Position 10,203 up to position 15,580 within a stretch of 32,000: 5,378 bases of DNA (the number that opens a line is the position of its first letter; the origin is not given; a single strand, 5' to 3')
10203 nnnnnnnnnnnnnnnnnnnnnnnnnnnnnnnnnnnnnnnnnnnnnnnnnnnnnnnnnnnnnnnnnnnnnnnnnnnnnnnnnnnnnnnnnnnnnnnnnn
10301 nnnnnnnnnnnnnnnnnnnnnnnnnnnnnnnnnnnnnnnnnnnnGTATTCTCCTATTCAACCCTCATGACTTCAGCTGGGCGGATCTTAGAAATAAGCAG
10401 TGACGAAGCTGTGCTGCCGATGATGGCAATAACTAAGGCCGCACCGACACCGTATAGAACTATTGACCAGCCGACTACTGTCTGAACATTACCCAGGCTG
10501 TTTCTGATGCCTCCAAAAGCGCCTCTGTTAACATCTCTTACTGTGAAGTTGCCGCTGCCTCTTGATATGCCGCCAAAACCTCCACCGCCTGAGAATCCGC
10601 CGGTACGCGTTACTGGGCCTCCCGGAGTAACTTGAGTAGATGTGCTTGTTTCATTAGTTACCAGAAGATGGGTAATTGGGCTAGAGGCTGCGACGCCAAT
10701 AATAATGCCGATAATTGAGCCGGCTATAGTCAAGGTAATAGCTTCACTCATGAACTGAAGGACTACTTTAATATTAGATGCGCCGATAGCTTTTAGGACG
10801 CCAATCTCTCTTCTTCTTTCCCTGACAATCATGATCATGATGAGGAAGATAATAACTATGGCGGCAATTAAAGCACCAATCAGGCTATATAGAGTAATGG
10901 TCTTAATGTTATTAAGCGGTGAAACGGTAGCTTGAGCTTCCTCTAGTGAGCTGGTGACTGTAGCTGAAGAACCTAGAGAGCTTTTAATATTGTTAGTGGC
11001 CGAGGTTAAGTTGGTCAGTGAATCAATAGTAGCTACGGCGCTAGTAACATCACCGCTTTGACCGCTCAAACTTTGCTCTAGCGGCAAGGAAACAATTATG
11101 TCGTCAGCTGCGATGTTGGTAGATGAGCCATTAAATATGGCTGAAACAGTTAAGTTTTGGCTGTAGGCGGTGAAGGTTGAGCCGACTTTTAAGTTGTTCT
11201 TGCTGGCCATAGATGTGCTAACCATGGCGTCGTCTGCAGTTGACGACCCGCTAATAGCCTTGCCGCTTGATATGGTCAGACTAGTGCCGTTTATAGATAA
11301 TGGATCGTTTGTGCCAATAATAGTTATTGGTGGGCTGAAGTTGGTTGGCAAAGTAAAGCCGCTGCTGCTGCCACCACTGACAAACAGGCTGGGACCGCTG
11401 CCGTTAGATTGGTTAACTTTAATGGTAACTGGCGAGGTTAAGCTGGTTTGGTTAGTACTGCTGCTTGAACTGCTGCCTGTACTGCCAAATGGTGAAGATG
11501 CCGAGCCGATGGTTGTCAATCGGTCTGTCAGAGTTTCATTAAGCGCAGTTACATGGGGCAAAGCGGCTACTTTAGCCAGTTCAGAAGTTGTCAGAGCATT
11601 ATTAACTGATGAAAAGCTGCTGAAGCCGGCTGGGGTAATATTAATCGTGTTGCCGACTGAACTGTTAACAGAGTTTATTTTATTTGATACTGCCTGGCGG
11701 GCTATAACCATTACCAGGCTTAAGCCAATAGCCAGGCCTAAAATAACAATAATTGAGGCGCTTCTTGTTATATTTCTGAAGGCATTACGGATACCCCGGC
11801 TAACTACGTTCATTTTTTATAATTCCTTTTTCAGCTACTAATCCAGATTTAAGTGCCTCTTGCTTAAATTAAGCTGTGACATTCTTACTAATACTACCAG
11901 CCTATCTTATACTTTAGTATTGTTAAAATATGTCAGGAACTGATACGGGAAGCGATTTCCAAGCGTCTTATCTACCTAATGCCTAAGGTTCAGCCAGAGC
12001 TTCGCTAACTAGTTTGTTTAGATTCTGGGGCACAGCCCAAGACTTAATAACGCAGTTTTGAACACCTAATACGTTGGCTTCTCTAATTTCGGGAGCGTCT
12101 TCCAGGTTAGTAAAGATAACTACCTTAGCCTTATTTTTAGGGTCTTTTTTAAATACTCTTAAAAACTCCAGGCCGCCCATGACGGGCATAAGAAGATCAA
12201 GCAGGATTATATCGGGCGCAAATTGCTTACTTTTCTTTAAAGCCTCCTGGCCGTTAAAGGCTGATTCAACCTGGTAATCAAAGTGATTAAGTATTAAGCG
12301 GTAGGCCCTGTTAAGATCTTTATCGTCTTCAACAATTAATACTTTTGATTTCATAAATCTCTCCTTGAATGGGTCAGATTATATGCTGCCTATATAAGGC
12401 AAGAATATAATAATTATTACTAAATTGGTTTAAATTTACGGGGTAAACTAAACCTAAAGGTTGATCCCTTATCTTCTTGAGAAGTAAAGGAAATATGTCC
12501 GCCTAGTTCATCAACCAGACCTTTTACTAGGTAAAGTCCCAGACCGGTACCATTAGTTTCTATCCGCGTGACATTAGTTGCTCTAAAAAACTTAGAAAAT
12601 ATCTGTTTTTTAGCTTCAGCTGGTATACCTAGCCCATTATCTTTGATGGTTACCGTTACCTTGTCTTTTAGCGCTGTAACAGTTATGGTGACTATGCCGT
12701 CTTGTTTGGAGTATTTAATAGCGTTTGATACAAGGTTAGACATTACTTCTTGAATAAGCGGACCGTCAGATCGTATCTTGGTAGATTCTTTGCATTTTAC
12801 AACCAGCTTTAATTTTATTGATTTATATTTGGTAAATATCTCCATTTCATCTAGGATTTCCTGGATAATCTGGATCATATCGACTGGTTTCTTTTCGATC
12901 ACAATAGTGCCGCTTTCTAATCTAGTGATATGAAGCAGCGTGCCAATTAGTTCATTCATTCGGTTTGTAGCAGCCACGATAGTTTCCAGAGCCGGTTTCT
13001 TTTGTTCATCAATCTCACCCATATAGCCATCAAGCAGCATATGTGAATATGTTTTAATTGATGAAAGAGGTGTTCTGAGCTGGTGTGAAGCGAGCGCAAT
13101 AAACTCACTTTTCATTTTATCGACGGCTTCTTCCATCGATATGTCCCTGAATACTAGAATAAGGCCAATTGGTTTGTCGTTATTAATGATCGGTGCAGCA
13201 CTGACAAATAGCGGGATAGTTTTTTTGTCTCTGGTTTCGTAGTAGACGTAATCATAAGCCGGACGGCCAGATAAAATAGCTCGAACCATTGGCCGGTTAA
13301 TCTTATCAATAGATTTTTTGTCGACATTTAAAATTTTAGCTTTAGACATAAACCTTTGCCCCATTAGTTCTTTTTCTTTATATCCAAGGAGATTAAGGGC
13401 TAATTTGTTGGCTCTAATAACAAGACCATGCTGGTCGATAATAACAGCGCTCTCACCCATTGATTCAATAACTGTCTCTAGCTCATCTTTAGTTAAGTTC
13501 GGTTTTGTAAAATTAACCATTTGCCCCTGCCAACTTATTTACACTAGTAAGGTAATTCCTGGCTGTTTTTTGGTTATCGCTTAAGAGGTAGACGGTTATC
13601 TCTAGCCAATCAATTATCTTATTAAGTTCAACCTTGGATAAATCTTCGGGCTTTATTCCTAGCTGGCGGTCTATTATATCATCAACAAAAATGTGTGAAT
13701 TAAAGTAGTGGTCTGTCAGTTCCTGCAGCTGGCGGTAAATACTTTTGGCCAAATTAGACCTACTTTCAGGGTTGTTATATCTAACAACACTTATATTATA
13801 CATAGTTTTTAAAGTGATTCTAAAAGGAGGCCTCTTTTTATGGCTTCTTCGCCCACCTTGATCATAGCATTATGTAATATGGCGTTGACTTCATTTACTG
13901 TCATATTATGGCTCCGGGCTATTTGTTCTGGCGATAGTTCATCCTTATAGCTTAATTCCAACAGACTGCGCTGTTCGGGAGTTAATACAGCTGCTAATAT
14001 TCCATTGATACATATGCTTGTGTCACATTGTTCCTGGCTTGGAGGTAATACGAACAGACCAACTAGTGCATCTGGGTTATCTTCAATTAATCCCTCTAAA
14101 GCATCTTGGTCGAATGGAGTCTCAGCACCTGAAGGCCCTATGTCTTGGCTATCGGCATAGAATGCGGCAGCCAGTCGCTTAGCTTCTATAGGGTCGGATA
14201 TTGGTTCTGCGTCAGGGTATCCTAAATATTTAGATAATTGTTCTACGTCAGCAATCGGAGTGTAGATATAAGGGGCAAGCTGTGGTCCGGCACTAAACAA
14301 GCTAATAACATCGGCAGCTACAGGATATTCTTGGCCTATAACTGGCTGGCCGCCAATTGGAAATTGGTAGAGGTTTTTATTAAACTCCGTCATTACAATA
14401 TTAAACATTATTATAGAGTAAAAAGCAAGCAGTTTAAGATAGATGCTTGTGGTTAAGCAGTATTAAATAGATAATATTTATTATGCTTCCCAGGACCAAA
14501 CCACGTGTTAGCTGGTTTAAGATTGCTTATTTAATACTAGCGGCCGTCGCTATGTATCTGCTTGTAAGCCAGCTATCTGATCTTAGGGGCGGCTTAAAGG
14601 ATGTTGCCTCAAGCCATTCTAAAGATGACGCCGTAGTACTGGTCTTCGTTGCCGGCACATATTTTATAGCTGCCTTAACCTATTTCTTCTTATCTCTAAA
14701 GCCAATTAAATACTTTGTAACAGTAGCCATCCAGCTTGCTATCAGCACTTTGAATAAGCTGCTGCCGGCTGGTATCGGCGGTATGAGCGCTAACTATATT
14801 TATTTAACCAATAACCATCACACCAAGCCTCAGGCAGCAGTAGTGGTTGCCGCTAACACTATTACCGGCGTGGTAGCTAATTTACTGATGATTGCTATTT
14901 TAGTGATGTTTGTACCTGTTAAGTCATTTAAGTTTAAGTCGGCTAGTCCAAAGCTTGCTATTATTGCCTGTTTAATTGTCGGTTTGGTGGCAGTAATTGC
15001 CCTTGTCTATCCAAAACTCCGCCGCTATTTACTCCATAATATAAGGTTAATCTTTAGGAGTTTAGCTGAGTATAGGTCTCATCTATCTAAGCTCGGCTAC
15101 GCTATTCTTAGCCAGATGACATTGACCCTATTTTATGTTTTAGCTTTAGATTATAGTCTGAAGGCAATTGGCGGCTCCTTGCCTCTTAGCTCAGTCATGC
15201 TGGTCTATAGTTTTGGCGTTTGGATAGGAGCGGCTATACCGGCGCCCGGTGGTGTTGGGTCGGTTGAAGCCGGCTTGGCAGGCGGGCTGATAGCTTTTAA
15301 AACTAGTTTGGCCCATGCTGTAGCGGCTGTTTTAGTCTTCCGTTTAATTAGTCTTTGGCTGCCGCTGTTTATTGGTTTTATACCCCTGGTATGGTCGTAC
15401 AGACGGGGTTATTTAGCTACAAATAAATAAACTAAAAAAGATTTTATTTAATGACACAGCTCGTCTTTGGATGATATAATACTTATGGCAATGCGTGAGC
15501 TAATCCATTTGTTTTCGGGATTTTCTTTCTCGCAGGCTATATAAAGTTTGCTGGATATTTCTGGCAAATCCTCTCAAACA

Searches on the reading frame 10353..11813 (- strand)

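Call 18: search_protein_families(library=pfam, proteins=[window:10353-11813:-], max_evalue=0.001)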
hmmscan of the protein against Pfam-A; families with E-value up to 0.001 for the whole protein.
window:10353-11813:- (486 aa): 2 families
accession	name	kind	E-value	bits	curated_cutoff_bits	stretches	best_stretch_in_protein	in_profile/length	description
PF02687.27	FtsX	-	4.4e-18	65.9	25.5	1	312-397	5-90/120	FtsX-like permease C-terminal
PF02009.21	RIFIN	-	0.00079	19.9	32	0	204-329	176-303/327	Rifin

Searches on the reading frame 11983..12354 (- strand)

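Call 18: search_protein_families(library=pfam, proteins=[window:11983-12354:-], max_evalue=0.001)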
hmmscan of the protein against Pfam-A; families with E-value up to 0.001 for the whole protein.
window:11983-12354:- (123 aa): 1 family
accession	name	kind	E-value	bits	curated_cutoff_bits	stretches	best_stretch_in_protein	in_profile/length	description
PF00072.30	Response_reg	-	3.2e-21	76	30.2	1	5-109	1-104/111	Response regulator receiver domain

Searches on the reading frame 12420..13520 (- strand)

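Call 70: search_protein_families(library=pfam, proteins=[window:12420-13520:-], max_evalue=0.0001)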
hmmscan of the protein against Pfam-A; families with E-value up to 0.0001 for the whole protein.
window:12420-13520:- (366 aa): 6 families
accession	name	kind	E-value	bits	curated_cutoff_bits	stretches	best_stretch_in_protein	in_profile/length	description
PF02518.31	HATPase_c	-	3.5e-30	105.1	26.4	1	252-361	2-109/111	Histidine kinase-, DNA gyrase B-, and HSP90-like ATPase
PF00512.31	HisKA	-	7.6e-17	61.6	26.9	1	136-204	1-66/66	His Kinase A (phospho-acceptor) domain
PF13426.13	PAS_9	-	1.1e-11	45.3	27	1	24-128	3-102/103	PAS domain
PF00989.32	PAS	-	9.6e-09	35.7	22.6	1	13-127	2-113/113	PAS fold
PF13581.12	HATPase_c_2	-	1.5e-07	31.9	27.4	1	258-357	38-125/127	Histidine kinase-like ATPase domain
PF08448.16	PAS_4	-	4.9e-06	27.2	23.1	1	19-131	2-109/110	PAS fold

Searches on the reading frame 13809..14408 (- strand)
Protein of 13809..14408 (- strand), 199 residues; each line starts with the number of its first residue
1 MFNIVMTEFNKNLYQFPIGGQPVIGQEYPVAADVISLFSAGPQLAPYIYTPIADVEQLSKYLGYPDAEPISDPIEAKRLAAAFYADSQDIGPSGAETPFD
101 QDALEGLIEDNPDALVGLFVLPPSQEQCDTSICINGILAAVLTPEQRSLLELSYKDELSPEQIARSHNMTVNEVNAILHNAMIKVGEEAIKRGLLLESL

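Call 70: search_protein_families(library=pfam, proteins=[window:13809-14408:-], max_evalue=0.0001)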
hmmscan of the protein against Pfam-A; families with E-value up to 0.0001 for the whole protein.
window:13809-14408:- (199 aa): 2 families
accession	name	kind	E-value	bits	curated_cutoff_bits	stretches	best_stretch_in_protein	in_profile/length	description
PF08281.18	Sigma70_r4_2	-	1.8e-06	27.9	25.7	1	141-184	10-53/54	Sigma-70, region 4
PF04545.22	Sigma70_r4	-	6e-06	26.1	24.1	1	140-184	3-47/50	Sigma-70, region 4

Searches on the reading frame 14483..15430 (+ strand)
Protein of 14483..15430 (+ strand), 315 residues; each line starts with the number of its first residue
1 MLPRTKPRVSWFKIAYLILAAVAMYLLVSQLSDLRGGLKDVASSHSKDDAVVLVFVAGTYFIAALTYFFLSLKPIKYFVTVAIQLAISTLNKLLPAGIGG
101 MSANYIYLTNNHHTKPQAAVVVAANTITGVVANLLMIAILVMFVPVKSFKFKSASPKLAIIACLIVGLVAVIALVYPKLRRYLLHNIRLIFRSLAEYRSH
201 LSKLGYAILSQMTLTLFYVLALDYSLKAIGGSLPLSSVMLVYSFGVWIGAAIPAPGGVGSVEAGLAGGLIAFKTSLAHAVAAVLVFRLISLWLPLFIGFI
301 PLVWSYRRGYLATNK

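Call 70: search_protein_families(library=pfam, proteins=[window:14483-15430:+], max_evalue=0.0001)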
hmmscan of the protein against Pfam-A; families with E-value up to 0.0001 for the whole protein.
window:14483-15430:+ (315 aa): 1 family
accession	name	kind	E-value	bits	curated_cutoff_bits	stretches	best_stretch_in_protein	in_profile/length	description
PF03706.18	LPG_synthase_TM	-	2.4e-24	86.8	33.4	1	17-298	5-302/302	Lysylphosphatidylglycerol synthase TM region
